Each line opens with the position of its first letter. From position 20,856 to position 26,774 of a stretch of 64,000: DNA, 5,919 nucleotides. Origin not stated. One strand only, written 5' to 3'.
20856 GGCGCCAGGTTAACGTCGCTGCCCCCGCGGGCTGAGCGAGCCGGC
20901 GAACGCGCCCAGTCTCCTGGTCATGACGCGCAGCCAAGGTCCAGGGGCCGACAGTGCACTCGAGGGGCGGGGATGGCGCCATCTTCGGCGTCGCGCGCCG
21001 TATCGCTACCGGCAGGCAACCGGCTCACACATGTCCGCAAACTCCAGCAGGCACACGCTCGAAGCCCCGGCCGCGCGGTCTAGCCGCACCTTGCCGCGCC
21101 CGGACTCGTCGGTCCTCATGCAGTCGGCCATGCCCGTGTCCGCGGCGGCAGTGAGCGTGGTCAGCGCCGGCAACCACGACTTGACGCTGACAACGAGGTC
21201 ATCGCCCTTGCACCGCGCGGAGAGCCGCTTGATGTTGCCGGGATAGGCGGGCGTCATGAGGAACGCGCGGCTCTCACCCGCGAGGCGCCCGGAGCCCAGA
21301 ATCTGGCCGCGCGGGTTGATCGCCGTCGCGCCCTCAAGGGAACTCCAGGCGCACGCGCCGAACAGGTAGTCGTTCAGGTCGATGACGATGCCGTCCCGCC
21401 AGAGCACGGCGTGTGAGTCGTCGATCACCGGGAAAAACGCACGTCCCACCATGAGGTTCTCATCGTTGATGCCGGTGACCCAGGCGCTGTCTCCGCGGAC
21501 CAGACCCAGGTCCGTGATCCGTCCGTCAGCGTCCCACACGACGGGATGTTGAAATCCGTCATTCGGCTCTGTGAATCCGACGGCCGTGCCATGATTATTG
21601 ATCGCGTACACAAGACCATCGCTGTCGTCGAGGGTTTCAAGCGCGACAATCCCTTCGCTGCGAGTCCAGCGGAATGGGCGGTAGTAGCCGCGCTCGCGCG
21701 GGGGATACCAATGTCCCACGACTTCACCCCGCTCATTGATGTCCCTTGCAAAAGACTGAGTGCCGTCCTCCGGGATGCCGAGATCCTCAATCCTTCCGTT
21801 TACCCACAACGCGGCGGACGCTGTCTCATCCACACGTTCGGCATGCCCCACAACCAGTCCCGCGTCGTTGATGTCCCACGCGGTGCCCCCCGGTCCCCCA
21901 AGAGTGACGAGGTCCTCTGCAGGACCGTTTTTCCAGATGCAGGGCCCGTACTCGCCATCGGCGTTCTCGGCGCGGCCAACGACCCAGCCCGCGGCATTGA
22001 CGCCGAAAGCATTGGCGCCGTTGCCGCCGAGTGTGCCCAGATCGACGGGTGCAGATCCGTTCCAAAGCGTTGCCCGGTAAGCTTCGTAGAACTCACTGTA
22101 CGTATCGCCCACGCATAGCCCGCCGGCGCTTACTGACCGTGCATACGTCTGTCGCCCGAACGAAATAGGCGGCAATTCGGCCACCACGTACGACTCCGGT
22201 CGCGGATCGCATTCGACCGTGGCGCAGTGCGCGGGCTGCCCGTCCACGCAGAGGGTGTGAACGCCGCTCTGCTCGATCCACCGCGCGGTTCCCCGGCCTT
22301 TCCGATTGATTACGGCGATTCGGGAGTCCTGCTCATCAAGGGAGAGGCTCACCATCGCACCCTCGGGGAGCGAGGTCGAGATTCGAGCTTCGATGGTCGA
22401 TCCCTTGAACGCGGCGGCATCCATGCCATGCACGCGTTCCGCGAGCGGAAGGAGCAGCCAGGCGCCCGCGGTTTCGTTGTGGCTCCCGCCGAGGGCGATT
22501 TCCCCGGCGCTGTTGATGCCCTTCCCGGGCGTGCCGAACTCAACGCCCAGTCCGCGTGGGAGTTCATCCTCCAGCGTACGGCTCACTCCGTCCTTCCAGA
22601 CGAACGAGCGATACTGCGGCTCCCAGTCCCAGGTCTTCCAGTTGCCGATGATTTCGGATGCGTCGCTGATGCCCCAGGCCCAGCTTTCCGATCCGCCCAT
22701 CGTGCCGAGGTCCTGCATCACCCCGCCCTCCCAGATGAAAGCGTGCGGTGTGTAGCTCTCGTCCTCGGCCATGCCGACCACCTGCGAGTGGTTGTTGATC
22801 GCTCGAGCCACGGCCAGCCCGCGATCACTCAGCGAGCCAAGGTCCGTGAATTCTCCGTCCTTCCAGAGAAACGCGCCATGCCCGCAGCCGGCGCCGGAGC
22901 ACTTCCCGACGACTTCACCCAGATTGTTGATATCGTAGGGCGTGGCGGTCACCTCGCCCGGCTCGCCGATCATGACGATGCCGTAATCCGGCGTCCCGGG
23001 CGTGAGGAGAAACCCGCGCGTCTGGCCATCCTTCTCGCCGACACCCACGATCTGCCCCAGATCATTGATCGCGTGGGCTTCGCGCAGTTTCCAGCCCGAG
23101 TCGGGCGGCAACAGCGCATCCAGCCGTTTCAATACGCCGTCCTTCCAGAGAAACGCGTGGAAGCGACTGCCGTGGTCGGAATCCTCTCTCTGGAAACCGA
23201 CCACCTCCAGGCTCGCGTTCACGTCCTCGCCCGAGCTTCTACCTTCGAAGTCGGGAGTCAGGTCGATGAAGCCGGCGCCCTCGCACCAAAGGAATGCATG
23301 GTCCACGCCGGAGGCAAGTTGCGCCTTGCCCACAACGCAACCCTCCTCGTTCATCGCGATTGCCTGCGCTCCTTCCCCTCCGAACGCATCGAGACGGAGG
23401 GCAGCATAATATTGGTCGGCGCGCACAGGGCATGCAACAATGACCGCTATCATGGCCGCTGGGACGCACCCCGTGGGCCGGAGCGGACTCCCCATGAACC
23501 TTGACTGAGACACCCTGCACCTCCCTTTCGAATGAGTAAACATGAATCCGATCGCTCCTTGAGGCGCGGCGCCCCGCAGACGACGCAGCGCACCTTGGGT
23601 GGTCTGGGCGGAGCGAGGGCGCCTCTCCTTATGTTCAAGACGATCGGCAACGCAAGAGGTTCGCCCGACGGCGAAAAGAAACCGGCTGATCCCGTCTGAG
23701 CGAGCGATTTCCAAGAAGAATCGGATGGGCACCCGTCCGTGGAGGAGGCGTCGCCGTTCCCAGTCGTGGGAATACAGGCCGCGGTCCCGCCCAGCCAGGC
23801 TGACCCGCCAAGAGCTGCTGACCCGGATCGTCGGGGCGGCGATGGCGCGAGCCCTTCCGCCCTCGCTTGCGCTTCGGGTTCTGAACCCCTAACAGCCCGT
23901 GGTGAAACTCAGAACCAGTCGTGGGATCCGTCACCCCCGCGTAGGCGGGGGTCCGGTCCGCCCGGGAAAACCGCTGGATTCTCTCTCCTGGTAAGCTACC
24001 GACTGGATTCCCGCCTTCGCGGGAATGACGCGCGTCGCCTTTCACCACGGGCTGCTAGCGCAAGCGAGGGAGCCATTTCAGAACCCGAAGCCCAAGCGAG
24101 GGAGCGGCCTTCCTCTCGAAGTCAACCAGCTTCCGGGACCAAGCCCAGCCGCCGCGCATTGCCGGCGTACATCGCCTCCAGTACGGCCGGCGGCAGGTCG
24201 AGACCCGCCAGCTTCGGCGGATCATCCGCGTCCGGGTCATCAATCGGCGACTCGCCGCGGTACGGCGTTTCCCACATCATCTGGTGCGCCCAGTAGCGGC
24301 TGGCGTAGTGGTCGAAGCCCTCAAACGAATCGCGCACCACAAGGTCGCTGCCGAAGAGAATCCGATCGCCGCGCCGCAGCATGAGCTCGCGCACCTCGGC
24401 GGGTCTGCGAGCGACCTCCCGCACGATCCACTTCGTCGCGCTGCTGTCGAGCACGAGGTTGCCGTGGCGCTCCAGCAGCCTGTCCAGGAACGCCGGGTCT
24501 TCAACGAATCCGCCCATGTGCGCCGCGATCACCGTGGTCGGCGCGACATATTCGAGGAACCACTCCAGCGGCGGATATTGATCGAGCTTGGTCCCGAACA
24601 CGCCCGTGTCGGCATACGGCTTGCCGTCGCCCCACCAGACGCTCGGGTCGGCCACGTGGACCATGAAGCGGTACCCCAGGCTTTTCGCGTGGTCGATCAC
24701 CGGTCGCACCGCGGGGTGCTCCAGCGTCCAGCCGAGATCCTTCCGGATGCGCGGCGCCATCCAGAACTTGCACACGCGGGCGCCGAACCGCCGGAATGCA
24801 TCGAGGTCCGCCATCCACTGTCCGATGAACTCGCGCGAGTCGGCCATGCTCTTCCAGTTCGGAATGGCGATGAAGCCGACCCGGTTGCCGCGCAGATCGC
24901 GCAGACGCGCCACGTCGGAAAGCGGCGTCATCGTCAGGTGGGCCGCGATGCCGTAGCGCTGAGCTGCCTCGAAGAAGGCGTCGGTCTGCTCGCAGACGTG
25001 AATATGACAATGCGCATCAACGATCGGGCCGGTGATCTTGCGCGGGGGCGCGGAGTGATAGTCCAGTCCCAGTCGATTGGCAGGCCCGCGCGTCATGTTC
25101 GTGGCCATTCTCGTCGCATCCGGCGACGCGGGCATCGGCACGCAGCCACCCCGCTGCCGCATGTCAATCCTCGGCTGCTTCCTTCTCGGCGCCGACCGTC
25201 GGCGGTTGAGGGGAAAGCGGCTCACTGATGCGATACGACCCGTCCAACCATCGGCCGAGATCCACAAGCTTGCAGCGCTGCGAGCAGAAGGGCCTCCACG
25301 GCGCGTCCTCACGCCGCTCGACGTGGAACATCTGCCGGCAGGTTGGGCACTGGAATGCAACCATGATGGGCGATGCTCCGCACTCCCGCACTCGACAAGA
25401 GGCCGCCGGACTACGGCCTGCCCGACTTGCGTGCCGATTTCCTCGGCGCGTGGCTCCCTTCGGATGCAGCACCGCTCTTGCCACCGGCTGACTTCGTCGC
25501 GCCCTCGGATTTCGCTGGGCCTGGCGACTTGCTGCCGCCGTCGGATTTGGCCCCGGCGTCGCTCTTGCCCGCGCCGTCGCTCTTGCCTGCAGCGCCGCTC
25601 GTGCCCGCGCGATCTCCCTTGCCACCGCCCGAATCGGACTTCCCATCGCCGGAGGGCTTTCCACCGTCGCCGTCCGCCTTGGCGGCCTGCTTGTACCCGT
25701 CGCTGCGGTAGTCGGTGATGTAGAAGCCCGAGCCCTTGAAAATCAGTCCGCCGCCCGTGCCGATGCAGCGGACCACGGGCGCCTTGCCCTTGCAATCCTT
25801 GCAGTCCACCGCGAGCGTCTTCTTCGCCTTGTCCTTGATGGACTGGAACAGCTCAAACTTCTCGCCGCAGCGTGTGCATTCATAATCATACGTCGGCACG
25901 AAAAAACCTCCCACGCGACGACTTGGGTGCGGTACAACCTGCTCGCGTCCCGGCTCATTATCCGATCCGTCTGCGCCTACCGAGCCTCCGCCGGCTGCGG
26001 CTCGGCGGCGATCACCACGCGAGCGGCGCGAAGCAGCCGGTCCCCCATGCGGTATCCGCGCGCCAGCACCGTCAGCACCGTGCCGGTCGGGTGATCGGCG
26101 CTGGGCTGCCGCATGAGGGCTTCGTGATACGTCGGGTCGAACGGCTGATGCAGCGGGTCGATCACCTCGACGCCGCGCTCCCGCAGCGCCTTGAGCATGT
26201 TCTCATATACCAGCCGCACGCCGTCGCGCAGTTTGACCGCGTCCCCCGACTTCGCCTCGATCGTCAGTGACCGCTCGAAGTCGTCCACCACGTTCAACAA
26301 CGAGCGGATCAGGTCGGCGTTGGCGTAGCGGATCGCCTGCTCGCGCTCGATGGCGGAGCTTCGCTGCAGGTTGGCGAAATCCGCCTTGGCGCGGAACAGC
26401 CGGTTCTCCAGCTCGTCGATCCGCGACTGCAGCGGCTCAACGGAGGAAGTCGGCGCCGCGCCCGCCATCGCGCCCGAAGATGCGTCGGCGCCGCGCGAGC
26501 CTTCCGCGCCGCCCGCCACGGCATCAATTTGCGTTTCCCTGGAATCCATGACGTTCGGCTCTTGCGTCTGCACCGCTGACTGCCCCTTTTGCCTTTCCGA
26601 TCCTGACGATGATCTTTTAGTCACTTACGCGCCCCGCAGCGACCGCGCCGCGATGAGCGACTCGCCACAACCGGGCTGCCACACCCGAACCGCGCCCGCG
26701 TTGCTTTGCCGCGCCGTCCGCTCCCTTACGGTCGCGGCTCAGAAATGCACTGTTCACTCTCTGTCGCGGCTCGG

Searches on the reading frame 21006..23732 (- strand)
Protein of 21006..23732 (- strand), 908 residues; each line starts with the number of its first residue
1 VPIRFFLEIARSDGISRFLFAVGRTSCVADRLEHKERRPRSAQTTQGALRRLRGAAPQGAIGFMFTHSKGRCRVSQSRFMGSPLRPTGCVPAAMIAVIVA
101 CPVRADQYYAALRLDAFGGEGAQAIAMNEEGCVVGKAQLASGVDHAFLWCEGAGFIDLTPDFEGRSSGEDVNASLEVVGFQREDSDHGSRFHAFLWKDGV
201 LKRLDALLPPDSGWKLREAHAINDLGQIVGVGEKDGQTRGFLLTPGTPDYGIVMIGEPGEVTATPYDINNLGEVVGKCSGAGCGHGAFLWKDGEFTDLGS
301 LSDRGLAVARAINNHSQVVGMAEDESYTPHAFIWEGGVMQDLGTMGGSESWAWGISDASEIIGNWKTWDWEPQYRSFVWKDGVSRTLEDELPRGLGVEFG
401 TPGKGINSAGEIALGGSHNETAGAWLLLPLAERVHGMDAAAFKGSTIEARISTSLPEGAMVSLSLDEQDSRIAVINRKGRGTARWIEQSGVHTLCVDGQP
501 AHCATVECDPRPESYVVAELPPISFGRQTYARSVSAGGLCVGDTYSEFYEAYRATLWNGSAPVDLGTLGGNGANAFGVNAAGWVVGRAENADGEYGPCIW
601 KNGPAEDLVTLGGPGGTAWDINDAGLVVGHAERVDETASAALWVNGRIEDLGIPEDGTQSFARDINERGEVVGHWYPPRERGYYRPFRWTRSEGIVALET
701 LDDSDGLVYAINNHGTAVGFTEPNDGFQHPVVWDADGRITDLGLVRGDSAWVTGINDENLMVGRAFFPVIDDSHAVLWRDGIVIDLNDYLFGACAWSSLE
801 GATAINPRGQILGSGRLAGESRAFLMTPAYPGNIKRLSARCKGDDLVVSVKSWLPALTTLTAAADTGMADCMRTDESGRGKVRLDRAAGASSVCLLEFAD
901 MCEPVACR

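Call 38: search_protein_families(library=pfam, proteins=[window:21006-23732:-], max_evalue=0.001)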
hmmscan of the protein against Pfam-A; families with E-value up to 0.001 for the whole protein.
window:21006-23732:- (908 aa): 1 family
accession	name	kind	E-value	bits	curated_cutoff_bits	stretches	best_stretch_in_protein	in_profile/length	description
PF11949.14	DUF3466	-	6.6e-11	41.9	25.1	1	573-674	320-449/609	Protein of unknown function (DUF3466)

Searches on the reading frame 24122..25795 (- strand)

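Call 38: search_protein_families(library=pfam, proteins=[window:24122-25795:-], max_evalue=0.001)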
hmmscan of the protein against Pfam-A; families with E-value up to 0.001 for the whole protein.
window:24122-25795:- (557 aa): 1 family
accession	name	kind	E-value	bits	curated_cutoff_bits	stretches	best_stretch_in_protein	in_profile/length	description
PF04909.20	Amidohydro_2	-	3.9e-09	37.1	26.4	1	336-550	104-286/289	Amidohydrolase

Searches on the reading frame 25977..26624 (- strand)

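Call 38: search_protein_families(library=pfam, proteins=[window:25977-26624:-], max_evalue=0.001)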
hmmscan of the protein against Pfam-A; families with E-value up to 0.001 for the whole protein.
window:25977-26624:- (215 aa): 1 family
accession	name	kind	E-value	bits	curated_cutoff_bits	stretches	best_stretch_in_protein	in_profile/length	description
PF01025.24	GrpE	-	2.9e-42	144.6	25.8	1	59-206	17-164/165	GrpE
